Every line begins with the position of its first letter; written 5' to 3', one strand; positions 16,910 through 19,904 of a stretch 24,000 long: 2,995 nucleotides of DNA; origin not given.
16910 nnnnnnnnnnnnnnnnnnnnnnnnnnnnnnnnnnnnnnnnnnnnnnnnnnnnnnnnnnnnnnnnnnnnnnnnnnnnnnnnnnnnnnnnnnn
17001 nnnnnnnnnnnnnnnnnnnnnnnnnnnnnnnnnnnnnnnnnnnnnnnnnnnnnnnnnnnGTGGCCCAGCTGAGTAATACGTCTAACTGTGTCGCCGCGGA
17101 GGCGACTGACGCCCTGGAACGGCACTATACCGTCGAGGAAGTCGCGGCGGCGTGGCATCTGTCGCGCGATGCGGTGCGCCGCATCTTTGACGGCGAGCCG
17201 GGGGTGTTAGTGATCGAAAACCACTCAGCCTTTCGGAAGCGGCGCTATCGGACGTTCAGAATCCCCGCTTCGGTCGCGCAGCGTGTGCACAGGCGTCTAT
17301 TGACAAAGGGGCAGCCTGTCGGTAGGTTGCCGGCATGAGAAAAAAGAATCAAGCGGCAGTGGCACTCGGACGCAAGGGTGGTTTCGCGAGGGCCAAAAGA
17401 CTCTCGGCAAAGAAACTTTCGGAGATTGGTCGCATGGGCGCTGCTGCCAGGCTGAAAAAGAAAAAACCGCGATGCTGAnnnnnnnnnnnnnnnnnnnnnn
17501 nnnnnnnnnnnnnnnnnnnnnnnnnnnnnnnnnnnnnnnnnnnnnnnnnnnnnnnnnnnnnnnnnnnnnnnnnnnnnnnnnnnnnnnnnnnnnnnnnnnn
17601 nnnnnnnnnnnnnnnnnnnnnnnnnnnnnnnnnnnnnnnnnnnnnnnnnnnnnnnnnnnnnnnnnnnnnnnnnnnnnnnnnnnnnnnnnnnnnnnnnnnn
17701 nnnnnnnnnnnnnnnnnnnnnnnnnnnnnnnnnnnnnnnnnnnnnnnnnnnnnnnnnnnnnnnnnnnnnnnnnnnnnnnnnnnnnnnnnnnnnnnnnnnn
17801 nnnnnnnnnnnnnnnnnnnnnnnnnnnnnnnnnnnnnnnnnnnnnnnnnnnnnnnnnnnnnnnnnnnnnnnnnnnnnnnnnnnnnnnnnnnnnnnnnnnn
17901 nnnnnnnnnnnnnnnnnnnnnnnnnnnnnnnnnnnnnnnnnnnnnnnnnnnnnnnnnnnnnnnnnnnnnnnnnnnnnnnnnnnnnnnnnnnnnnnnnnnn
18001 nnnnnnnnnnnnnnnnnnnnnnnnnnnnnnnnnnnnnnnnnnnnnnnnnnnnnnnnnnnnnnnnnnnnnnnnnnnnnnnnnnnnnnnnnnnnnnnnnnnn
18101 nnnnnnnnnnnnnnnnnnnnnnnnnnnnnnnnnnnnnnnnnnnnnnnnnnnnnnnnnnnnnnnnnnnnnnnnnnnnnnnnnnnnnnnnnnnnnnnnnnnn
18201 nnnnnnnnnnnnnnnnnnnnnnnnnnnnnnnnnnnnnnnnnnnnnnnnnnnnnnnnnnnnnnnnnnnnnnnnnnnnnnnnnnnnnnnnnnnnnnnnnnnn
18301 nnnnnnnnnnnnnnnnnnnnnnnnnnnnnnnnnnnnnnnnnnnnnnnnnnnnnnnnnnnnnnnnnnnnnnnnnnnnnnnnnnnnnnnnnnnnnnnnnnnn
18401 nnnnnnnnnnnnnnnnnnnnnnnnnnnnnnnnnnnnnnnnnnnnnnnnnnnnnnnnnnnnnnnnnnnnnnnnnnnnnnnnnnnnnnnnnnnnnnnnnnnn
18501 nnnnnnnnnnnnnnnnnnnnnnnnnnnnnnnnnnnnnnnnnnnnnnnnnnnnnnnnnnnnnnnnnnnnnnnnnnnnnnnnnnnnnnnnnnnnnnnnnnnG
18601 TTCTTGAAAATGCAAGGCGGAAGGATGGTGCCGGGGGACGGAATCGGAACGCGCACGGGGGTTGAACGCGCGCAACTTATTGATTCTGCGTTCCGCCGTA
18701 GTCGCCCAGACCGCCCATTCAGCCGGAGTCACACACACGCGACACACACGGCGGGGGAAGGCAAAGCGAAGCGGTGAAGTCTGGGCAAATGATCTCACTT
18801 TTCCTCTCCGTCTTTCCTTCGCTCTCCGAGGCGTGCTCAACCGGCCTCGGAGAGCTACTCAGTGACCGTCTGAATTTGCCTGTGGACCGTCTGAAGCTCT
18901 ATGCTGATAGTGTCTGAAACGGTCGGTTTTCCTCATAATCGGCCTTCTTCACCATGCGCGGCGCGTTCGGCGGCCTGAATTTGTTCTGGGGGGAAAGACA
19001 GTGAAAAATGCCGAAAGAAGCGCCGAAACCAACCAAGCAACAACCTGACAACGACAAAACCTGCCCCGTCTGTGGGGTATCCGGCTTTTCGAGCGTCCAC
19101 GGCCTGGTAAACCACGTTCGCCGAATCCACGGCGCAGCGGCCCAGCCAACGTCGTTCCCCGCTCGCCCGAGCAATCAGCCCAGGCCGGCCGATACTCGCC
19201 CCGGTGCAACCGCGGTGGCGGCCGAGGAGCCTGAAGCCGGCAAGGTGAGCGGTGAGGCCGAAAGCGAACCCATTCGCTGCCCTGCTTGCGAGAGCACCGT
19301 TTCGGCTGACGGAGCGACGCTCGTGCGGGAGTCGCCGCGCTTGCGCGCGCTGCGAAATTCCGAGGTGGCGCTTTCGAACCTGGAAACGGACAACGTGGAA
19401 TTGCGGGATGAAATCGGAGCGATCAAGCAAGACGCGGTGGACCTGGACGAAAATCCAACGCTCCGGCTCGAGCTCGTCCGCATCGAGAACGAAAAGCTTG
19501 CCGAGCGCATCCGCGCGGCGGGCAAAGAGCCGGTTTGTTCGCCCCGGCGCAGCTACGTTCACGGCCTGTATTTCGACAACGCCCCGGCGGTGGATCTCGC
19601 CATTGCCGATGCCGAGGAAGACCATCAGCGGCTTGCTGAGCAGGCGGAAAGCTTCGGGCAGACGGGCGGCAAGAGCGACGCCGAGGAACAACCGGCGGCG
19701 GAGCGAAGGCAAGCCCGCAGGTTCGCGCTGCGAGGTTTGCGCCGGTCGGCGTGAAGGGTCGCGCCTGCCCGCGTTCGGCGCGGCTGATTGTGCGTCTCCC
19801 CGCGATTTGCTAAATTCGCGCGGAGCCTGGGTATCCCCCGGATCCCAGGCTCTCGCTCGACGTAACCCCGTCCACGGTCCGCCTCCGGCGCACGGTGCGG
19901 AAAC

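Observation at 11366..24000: Two related but divergent minimal integrative replicons stacked in tandem at one tRNA-type att site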

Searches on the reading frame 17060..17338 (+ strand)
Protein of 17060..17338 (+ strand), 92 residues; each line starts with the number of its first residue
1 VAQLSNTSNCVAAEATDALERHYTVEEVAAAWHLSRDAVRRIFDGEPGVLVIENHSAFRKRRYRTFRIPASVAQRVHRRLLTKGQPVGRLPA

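Call 64: search_protein_families(library=ncbifam, max_evalue=0.01, proteins=[window:17060-17338:+])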
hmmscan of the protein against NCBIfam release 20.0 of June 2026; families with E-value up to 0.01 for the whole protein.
window:17060-17338:+ (92 aa): 0 families

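Call 82: search_solved_structures(query=window:17060-17338:+, max_evalue=10, show_alignments=1)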
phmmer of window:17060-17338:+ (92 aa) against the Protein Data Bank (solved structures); distinct sequences matched with E-value up to 10: 2.
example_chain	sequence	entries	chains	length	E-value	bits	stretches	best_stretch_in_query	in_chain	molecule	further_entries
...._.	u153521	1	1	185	0.022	18.1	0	14-49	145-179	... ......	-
9nsa_A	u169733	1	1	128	1.5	12.3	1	37-80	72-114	Sidestep VII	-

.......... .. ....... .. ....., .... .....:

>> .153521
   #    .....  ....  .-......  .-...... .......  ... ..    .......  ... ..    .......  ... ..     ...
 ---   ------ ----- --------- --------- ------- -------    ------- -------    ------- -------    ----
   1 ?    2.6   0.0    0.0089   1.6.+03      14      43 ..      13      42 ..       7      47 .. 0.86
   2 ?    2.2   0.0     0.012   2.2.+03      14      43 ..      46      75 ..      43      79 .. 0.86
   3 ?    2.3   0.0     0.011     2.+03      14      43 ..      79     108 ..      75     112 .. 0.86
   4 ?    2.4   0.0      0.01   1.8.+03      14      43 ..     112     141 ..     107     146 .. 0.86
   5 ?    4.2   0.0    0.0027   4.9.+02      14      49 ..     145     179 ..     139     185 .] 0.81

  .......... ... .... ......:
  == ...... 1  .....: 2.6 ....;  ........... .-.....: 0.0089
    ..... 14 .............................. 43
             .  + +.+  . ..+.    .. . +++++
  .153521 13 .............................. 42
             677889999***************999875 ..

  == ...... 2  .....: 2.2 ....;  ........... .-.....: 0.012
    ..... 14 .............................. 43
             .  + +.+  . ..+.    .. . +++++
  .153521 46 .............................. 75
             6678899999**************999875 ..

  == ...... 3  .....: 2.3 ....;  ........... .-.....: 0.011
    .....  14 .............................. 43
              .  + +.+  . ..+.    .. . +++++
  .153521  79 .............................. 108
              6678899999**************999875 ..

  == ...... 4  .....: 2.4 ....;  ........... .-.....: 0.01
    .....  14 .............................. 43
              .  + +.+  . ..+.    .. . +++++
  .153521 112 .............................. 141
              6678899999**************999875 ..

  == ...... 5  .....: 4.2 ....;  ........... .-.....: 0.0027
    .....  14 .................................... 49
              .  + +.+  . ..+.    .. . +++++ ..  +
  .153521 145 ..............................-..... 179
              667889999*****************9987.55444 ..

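Call 84: search_protein_families(library=phrogs, max_evalue=0.01, proteins=[window:17060-17338:+])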
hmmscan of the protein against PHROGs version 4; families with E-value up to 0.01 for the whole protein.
window:17060-17338:+ (92 aa): 0 families

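Call 100: predict_structure(alignment_id=A5)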
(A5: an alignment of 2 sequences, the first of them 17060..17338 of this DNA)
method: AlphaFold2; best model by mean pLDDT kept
length: 92 residues; sequences in the alignment: 2
mean_pLDDT: 69.8   pTM: 0.51
mean pLDDT of the five models: 69.8, 62.0, 60.7, 51.1, 51.0
residues with pLDDT >= 90: 0; 70-90: 55; 50-70: 14; < 50: 23
segments of 3 or more residues with pLDDT < 50: 1-17, 88-91
pLDDT, mean of each block of 10 residues (from residue 1): 41 49 86 86 82 70 78 83 55 51
secondary structure, 60 per line:
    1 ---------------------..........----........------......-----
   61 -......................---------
elements in order: E22-24 H25-31 H36-43 E50-55 E62-69 H70-83

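Call 102: fold_search(model_id=the predicted structure, library=pdb)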
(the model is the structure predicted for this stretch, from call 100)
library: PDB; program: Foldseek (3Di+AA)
matches with E <= 10: 565; with E <= 0.001: 0
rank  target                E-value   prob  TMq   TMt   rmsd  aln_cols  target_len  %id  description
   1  6xjf_B                5.8e-02  0.92  0.35  0.32   6.1        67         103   21  X-ray crystal structure of Pyrococcus furiosus general transcription factor TFE-alpha (SeMet labeled protein) (released 2020-07-08)
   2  4zzl_A                1.2e-01  0.63  0.33  0.23  10.1        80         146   16  MexR R21W derepressor mutant causing multidrug resistance in P. aeruginosa by mexAB-oprM efflux pump expression (released 2016-07-27)
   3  6xjf_G                1.2e-01  0.82  0.35  0.31   6.2        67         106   21  X-ray crystal structure of Pyrococcus furiosus general transcription factor TFE-alpha (SeMet labeled protein) (released 2020-07-08)
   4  7dvt                  1.3e-01  0.75  0.35  0.24   5.8        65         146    8  Crystal structure of heme sensor protein PefR in complex with heme and carbon monoxide (released 2021-09-29)
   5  6xjf_A                1.6e-01  0.84  0.37  0.34   6.1        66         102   20  X-ray crystal structure of Pyrococcus furiosus general transcription factor TFE-alpha (SeMet labeled protein) (released 2020-07-08)
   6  7dvr                  1.6e-01  0.66  0.35  0.23   6.5        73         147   10  Crystal structure of heme sensor protein PefR from Streptococcus agalactiae in complex with heme (released 2021-09-29)
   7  6cmv_B                1.7e-01  0.72  0.34  0.29   6.0        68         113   10  Crystal structure of Archaeal Biofilm Regulator (AbfR2) from Sulfolobus acidocaldarius (released 2018-11-14)
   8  1ub9                  1.8e-01  0.66  0.33  0.31   5.4        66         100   14  Structure of the transcriptional regulator homologue protein from Pyrococcus horikoshii OT3 (released 2004-05-04)
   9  2e1n_B                1.8e-01  0.38  0.30  0.26   5.6        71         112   17  Crystal structure of the Cyanobacterium circadian clock modifier Pex (released 2006-11-28)
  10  6ama_B                2.1e-01  0.89  0.37  0.58   6.1        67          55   18  Structure of S. coelicolor/S. venezuelae BldC-smeA-ssfA complex to 3.09 Angstrom (released 2018-03-28)
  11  8zde_B                2.1e-01  0.66  0.32  0.22   6.8        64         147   14  Crystal structure of HsmR with DNA bound (released 2025-11-05)
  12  5i44_G                2.2e-01  0.95  0.43  0.57   4.4        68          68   13  Structure of RacA-DNA complex; P21 form (released 2016-05-04)
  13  6cmv_C                2.2e-01  0.72  0.37  0.32   7.1        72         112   12  Crystal structure of Archaeal Biofilm Regulator (AbfR2) from Sulfolobus acidocaldarius (released 2018-11-14)
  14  3c18_B                2.2e-01  0.69  0.34  0.14   4.6        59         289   10  Crystal structure of nucleotidyltransferase-like protein (ZP_00538802.1) from Exiguobacterium sibiricum 255-15 at 1.90 (released 2008-02-12)
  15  8za5_A                2.2e-01  0.63  0.34  0.24   7.2        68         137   15  Crystal structure of HsmR (released 2025-10-29)
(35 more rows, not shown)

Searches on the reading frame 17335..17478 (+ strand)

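Call 28: search_protein_families(library=pfam, max_evalue=0.01, proteins=[window:17335-17478:+])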
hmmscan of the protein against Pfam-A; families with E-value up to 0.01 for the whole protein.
window:17335-17478:+ (47 aa): 0 families

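Call 64: search_protein_families(library=ncbifam, max_evalue=0.01, proteins=[window:17335-17478:+])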
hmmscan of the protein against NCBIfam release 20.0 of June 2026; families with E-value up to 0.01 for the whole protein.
window:17335-17478:+ (47 aa): 0 families

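Call 84: search_protein_families(library=phrogs, max_evalue=0.01, proteins=[window:17335-17478:+])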
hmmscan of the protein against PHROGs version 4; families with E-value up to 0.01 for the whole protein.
window:17335-17478:+ (47 aa): 1 family
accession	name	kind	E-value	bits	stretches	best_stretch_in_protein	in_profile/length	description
phrog_2384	-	unknown function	0.0046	17.3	1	13-43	9-39/338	-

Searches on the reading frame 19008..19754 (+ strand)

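Call 9: search_protein_families(library=pfam, max_evalue=0.01, proteins=[window:19008-19754:+])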
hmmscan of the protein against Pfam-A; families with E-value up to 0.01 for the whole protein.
window:19008-19754:+ (248 aa): 2 families
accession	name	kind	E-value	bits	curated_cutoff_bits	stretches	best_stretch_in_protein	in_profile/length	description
PF24333.1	DUF7501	-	0.00033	21.2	27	0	10-39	4-33/58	Family of unknown function (DUF7501)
PF05605.18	zf-Di19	-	0.00059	20.5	27.5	0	18-46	4-30/54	Drought induced 19 protein (Di19), zinc-binding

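Call 30: search_protein_families(library=phrogs, max_evalue=0.01, proteins=[window:19008-19754:+])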
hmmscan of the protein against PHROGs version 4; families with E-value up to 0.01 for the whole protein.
window:19008-19754:+ (248 aa): 0 families

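Call 64: search_protein_families(library=ncbifam, max_evalue=0.01, proteins=[window:19008-19754:+])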
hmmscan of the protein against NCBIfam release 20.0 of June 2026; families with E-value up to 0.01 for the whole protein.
window:19008-19754:+ (248 aa): 1 family
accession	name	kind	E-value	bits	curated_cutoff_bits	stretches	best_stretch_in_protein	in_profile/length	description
NF045487.1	ASRP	equivalog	0.0073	15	300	0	77-162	289-370/593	archaea-specific SMC-related protein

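Call 65: search_protein_families(library=padloc, max_evalue=0.01, proteins=[window:19008-19754:+])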
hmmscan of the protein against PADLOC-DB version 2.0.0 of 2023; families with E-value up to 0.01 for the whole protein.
window:19008-19754:+ (248 aa): 0 families
